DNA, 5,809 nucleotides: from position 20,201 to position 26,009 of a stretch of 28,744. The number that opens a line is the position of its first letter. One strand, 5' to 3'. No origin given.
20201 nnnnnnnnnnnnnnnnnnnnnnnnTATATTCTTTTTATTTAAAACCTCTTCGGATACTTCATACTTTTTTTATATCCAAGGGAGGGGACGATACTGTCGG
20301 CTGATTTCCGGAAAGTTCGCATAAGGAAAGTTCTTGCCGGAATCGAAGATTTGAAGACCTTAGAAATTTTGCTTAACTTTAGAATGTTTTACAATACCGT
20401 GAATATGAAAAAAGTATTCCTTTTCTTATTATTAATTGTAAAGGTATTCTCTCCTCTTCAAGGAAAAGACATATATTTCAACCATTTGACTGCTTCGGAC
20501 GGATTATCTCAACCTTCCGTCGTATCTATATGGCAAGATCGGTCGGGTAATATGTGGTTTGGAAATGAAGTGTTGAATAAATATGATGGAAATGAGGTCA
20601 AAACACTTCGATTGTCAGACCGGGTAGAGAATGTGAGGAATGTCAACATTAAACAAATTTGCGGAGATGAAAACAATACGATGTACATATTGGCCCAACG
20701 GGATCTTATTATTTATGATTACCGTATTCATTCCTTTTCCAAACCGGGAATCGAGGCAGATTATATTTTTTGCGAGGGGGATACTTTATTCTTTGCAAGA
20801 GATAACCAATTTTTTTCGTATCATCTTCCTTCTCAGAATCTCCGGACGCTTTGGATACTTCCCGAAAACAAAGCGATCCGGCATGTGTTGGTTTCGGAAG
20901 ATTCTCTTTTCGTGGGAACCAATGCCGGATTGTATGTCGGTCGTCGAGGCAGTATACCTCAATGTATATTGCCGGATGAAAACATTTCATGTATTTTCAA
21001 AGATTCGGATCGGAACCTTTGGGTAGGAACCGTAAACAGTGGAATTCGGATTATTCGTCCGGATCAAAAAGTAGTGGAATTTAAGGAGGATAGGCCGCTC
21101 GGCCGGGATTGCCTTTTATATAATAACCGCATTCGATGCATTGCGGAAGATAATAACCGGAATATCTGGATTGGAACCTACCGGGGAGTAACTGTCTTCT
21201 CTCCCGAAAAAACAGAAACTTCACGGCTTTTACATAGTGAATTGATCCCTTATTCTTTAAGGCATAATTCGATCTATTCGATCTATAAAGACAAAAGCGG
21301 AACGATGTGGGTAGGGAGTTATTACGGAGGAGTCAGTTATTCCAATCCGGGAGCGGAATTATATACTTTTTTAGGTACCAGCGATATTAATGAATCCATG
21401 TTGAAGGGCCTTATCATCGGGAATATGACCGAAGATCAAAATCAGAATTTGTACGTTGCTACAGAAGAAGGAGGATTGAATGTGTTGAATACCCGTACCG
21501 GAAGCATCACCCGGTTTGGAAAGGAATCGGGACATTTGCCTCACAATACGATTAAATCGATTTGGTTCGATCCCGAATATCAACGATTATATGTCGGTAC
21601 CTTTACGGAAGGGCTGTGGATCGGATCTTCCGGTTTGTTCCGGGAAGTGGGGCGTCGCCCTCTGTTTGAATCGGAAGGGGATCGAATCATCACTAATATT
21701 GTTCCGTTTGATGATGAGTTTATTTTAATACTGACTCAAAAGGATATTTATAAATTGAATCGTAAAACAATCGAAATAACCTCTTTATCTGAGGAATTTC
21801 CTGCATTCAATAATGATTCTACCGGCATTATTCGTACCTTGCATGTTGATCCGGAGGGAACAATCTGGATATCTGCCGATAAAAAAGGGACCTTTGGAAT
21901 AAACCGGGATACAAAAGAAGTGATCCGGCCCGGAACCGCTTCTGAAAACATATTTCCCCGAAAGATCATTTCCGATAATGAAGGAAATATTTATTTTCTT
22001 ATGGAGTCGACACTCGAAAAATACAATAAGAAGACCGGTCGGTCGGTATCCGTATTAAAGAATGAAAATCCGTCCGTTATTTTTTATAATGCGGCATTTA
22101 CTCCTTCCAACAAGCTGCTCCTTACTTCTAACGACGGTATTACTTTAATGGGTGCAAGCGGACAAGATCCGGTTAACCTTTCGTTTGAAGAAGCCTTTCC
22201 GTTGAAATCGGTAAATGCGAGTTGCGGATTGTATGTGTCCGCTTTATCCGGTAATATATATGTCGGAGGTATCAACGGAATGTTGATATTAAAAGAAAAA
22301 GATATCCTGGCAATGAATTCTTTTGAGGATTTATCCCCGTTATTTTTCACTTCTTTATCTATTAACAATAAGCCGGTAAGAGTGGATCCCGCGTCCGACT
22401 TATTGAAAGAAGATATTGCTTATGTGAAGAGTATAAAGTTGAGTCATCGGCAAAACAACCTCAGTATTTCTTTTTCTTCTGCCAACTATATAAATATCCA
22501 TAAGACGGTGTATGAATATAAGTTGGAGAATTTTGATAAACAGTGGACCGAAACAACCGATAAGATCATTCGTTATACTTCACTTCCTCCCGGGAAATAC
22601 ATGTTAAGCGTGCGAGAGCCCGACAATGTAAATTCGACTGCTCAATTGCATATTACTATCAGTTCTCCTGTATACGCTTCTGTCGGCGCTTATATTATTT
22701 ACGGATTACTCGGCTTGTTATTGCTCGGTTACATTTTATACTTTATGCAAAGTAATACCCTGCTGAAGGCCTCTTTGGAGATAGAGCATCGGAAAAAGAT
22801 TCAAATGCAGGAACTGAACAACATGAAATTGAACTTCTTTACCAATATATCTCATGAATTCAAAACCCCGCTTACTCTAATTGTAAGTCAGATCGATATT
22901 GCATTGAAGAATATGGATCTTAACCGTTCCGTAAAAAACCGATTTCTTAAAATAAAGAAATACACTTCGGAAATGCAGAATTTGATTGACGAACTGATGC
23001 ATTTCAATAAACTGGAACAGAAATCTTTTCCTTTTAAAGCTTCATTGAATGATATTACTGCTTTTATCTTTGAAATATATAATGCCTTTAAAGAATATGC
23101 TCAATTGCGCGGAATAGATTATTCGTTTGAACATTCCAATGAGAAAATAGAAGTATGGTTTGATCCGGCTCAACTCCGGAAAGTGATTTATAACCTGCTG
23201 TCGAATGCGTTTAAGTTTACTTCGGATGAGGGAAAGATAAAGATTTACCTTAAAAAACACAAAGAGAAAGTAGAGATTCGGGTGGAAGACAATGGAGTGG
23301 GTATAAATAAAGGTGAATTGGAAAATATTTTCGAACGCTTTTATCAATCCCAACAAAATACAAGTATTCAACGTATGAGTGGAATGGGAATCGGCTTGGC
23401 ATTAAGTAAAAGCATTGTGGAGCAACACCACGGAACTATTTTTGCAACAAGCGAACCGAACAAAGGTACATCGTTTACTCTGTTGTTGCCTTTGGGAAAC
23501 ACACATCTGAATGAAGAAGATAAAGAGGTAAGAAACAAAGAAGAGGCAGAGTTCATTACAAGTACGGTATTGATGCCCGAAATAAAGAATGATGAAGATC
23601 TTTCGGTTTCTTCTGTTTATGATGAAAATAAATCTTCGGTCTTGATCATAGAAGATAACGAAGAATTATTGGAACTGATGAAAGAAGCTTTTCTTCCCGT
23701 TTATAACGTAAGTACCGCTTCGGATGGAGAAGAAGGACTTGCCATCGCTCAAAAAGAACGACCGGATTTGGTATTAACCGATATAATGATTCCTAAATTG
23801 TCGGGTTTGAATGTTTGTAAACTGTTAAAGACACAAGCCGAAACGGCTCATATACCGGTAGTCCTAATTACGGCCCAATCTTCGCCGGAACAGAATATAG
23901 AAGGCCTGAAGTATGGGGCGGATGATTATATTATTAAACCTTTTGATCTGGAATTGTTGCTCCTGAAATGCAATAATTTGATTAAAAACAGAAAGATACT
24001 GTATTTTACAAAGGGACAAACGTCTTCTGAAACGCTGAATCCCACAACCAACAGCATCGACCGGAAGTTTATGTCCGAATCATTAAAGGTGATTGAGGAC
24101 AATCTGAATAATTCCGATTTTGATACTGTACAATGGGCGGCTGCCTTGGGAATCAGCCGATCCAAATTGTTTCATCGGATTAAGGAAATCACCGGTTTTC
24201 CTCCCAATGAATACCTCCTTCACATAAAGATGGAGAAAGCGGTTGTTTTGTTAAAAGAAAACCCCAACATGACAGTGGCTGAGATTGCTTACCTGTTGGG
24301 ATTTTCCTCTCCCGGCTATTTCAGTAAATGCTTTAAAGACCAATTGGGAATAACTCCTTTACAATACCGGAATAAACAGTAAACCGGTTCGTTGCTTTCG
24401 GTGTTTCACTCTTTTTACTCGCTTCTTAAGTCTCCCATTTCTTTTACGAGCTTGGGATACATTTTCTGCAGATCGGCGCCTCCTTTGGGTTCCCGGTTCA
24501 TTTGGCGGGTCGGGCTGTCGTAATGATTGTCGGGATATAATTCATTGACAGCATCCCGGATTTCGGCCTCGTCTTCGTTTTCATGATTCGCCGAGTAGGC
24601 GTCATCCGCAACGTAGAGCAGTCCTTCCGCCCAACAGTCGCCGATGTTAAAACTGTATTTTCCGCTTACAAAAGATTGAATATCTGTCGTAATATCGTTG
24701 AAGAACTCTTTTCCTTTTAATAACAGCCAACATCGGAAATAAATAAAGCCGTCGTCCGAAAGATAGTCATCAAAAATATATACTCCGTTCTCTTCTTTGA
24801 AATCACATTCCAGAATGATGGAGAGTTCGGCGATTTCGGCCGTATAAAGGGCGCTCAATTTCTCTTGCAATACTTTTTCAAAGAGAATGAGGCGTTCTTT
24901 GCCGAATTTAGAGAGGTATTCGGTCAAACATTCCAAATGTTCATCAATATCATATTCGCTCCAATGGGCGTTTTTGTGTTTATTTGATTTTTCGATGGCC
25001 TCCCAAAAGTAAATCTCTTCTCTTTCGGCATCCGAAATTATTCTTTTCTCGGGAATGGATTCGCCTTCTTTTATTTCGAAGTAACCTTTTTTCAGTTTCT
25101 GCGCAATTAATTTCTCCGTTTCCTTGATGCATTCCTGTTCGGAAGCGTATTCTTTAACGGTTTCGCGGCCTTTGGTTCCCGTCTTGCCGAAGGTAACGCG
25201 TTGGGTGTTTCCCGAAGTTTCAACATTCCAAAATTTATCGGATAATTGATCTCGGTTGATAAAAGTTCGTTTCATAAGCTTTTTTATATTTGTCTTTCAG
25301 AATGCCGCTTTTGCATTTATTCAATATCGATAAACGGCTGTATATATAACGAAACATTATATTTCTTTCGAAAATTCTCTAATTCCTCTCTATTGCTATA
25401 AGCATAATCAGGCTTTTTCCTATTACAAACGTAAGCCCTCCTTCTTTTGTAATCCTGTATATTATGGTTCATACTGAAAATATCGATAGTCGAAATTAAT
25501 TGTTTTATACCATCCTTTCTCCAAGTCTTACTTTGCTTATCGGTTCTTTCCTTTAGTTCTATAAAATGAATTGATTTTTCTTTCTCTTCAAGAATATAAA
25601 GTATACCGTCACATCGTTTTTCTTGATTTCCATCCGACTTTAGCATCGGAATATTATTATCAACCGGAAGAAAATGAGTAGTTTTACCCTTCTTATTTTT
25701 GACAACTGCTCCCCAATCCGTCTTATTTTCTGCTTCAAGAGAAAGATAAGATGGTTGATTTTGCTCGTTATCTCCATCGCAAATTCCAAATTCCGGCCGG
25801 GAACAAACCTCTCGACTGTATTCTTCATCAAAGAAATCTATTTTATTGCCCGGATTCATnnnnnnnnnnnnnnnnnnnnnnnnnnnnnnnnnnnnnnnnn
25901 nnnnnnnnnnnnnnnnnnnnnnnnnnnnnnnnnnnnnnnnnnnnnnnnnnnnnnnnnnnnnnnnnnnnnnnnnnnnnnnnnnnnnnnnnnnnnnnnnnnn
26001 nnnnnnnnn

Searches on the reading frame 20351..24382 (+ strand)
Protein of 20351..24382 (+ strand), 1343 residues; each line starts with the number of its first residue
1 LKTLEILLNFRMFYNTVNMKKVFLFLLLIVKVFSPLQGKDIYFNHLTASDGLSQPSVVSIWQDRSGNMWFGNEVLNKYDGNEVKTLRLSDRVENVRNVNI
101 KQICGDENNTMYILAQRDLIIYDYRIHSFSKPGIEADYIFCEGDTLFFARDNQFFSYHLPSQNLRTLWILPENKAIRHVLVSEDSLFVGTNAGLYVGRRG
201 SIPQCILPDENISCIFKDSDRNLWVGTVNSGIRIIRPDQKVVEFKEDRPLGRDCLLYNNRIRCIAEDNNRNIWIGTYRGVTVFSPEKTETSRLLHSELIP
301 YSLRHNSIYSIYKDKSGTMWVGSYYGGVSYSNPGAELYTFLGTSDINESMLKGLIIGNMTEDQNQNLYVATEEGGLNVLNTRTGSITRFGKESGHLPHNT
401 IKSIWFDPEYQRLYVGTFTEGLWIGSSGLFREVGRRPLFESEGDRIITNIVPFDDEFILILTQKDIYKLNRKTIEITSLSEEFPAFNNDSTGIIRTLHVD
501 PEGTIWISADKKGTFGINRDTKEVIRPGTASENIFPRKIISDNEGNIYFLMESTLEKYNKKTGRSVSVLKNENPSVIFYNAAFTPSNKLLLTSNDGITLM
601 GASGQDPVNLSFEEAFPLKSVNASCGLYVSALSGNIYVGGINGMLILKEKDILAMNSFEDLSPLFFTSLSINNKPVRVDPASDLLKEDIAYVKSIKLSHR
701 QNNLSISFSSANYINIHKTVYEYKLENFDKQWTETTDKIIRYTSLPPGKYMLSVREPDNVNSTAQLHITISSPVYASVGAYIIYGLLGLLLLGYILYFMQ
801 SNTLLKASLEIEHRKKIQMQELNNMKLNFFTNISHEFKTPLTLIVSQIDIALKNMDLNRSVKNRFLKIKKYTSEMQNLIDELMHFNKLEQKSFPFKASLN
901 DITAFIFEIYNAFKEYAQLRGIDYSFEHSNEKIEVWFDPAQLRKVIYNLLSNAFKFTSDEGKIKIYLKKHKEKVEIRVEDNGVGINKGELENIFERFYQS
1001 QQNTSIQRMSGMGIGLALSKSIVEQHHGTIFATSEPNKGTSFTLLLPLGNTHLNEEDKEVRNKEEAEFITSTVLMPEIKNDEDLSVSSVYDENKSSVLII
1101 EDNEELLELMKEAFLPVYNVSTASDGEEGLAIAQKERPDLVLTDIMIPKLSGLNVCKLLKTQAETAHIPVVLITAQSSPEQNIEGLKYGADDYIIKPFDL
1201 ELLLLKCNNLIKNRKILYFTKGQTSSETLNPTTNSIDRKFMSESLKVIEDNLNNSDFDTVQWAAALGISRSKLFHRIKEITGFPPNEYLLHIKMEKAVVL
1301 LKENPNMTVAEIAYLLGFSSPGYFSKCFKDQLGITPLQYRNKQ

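Call 3: search_protein_families(library=pfam, proteins=[window:20351-24382:+])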
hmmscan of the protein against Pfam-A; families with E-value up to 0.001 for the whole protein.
window:20351-24382:+ (1343 aa): 8 families
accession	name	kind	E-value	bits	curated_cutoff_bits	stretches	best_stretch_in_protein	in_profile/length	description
PF02518.31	HATPase_c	-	3.5e-30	105.1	26.4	1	938-1049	2-110/111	Histidine kinase-, DNA gyrase B-, and HSP90-like ATPase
PF07494.17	Reg_prop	-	4.6e-26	88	20.4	3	302-324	1-23/24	Two component regulator propeller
PF00072.30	Response_reg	-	1.9e-25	89.6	30.2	1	1097-1204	1-107/111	Response regulator receiver domain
PF12833.13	HTH_18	-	2.9e-21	76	33.6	1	1262-1341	1-79/80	Helix-turn-helix domain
PF07495.19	Y_Y_Y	-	7.5e-12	45.4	26.6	1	718-765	7-59/65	Y_Y_Y domain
PF00165.29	HTH_AraC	-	8e-12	45.4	26.6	1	1305-1341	7-42/42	Bacterial regulatory helix-turn-helix proteins, AraC family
PF00512.31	HisKA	-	8e-09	35.9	26.9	1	826-890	2-65/66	His Kinase A (phospho-acceptor) domain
PF13589.12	HATPase_c_3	-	1.1e-07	32.4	25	1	943-1023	4-84/137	Histidine kinase-, DNA gyrase B-, and HSP90-like ATPase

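Call 47: find_homologous_proteins(query=window:20417-24382:+, max_evalue=1e-50)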
Query window:20417-24382:+ (1321 aa): 3282 proteins with E <= 1e-50 among 8000 candidates; the best 120 are listed.
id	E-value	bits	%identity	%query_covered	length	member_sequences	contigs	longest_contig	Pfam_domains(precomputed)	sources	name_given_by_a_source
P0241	0.0e+0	1747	100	58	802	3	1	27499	PF07495.20,PF07494.18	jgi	-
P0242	0.0e+0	1499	51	100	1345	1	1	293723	PF12833.14,PF07495.20,PF07494.18,PF02518.32,PF00512.32,PF00165.30,PF00072.31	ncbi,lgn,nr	ncbi:MAG: response regulator [Dysgonomonas sp.]|nr:response regulator [Dysgonomonas sp.]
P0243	0.0e+0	1469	52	100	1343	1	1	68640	PF12833.14,PF07495.20,PF07494.18,PF02518.32,PF00512.32,PF00165.30,PF00072.31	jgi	-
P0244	0.0e+0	1440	51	99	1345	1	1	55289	PF12833.14,PF07495.20,PF07494.18,PF02518.32,PF00512.32,PF00165.30,PF00072.31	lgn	-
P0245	0.0e+0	1375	50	99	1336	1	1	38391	PF12833.14,PF07495.20,PF07494.18,PF02518.32,PF00512.32,PF00165.30,PF00072.31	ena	-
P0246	0.0e+0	1372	50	99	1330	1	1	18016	PF12833.14,PF07495.20,PF07494.18,PF02518.32,PF00512.32,PF00165.30,PF00072.31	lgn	-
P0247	0.0e+0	1352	49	100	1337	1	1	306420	PF12833.14,PF07495.20,PF23748.2,PF07494.18,PF02518.32,PF00512.32,PF00165.30,PF00072.31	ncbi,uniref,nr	ncbi:ATP-binding protein [Bacteroides sp. 224]|uniref:ATP-binding protein n=1 Tax=Bacteroides sp. 22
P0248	0.0e+0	1349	49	100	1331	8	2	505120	PF12833.14,PF07495.20,PF07494.18,PF02518.32,PF00512.32,PF00165.30,PF00072.31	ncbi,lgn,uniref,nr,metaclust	ncbi:hybrid sensor histidine kinase/response regulator transcription factor [Dysgonomonas sp. HGC4]|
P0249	0.0e+0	1346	49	99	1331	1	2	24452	PF12833.14,PF07495.20,PF07494.18,PF02518.32,PF00512.32,PF00165.30,PF00072.31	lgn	-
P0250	0.0e+0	1342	49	100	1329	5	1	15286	PF12833.14,PF07495.20,PF07494.18,PF02518.32,PF00512.32,PF00165.30,PF00072.31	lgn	-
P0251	0.0e+0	1324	49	100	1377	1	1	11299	PF12833.14,PF07495.20,PF07494.18,PF02518.32,PF00512.32,PF00165.30,PF00072.31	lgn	-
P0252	0.0e+0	1277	51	86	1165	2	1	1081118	PF12833.14,PF07495.20,PF07494.18,PF02518.32,PF00512.32,PF13589.13,PF00165.30,PF00072.31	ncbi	ncbi:ATP-binding protein [Dysgonomonas termitidis]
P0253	0.0e+0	1242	45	100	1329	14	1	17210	PF12833.14,PF07495.20,PF07494.18,PF02518.32,PF00512.32,PF00165.30,PF00072.31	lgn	-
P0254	0.0e+0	1197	43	100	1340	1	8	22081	PF12833.14,PF07495.20,PF07494.18,PF02518.32,PF00512.32,PF00165.30,PF00072.31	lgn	-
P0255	0.0e+0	1185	43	100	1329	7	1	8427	PF12833.14,PF07495.20,PF07494.18,PF02518.32,PF00512.32,PF00165.30,PF00072.31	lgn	-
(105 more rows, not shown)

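Call 48: find_encoding_contigs(protein=P0242, flank=10000, max_places=1)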
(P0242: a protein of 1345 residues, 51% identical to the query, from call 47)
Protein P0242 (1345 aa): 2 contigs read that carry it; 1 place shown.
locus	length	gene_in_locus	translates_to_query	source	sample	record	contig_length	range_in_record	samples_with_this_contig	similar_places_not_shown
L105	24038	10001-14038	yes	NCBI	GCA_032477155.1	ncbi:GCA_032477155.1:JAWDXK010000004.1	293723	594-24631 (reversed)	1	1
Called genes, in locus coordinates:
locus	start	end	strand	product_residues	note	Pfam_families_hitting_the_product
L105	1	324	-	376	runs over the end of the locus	PF07470:Glyco_hydro_88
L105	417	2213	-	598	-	PF14322:SusD-like_3, PF07980:SusD_RagB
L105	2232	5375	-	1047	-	PF13620:CarboxypepD_reg, PF13715:CarbopepD_reg_2, PF07715:Plug, PF00593:TonB_dep_Rec_b-barrel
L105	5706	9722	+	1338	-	PF07494:Reg_prop (faint), PF07495:Y_Y_Y, PF00512:HisKA, PF02518:HATPase_c, PF00072:Response_reg, PF00165:HTH_AraC, PF12833:HTH_18, PF00165:HTH_AraC (weak)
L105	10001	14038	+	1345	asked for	PF07494:Reg_prop (faint), PF07495:Y_Y_Y, PF00512:HisKA, PF02518:HATPase_c, PF00072:Response_reg, PF12833:HTH_18, PF00165:HTH_AraC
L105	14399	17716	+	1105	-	PF13620:CarboxypepD_reg, PF13715:CarbopepD_reg_2, PF07715:Plug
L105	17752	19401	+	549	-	PF12771:SusD-like_2, PF12741:SusD-like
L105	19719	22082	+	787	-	PF00933:Glyco_hydro_3, PF01915:Glyco_hydro_3_C, PF14310:Fn3-like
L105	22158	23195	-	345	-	PF00356:LacI, PF00532:Peripla_BP_1, PF13407:Peripla_BP_4, PF13377:Peripla_BP_3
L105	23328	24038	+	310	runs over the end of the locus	PF00248:Aldo_ket_red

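Call 49: find_encoding_contigs(protein=P0248, flank=10000, max_places=1)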
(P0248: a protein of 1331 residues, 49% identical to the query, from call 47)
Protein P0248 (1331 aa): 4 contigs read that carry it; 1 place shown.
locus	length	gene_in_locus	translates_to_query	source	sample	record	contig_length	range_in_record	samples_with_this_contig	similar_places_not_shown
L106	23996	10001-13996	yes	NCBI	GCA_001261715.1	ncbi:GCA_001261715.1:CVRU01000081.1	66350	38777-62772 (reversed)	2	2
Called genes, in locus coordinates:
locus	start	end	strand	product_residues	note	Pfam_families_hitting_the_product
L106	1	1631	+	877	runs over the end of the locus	PF13439:Glyco_transf_4, PF00534:Glycos_transf_1, PF13692:Glyco_trans_1_4, PF13524:Glyco_trans_1_2 (weak)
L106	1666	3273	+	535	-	PF00128:Alpha-amylase, PF16657:Malt_amylase_C (weak), PF23915:SusG_C (weak)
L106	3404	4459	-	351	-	PF03193:RsgA_GTPase, PF02421:FeoB_N (faint), PF00735:Septin (faint), PF00005:ABC_tran (weak), PF01926:MMR_HSR1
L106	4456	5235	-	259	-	PF01209:Ubie_methyltran, PF13847:Methyltransf_31, PF08241:Methyltransf_11, PF08242:Methyltransf_12 (weak), PF13649:Methyltransf_25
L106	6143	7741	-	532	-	PF00005:ABC_tran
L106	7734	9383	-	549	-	PF00005:ABC_tran, PF02463:SMC_N, PF13304:AAA_21 (faint)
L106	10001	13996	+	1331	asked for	PF07494:Reg_prop (weak), PF07495:Y_Y_Y, PF00512:HisKA, PF02518:HATPase_c, PF00072:Response_reg, PF00165:HTH_AraC, PF12833:HTH_18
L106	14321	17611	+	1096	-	PF13620:CarboxypepD_reg, PF13715:CarbopepD_reg_2, PF07715:Plug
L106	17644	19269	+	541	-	PF12771:SusD-like_2, PF12741:SusD-like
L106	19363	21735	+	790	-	PF00933:Glyco_hydro_3, PF01915:Glyco_hydro_3_C, PF14310:Fn3-like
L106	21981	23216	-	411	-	PF12698:ABC2_membrane_3, PF01061:ABC2_membrane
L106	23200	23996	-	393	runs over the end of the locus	PF12698:ABC2_membrane_3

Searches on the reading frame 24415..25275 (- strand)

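Call 4: search_protein_families(library=pfam, proteins=[window:24415-25275:-])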
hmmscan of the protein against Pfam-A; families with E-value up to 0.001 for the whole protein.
window:24415-25275:- (286 aa): 2 families
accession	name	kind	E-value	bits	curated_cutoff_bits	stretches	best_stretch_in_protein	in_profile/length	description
PF14024.11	DUF4240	-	2.6e-17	63.7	27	1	89-228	5-128/129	Protein of unknown function (DUF4240)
PF05406.20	WGR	-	1e-13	51.6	22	1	5-71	7-78/79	WGR domain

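Call 66: search_protein_families(library=padloc, proteins=[window:24415-25275:-], max_evalue=0.001)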
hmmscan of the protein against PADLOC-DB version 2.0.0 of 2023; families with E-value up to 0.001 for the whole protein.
window:24415-25275:- (286 aa): 0 families

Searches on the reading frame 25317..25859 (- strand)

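Call 4: search_protein_families(library=pfam, proteins=[window:25317-25859:-])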
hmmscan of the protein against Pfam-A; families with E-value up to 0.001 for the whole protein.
window:25317-25859:- (180 aa): 0 families

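Call 34: search_protein_families(library=ncbifam, proteins=[window:25317-25859:-], max_evalue=0.001)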
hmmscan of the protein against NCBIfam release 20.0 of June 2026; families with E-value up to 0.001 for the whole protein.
window:25317-25859:- (180 aa): 0 families

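Call 66: search_protein_families(library=padloc, proteins=[window:25317-25859:-], max_evalue=0.001)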
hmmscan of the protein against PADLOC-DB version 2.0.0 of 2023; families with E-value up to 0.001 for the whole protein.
window:25317-25859:- (180 aa): 2 families
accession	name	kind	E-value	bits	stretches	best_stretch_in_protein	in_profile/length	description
PDLC04563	PDC-M29B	-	9.7e-46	153.9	1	6-179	2-163/164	-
PDLC04564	PDC-M29B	-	1.1e-24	85.2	1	8-175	2-156/162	-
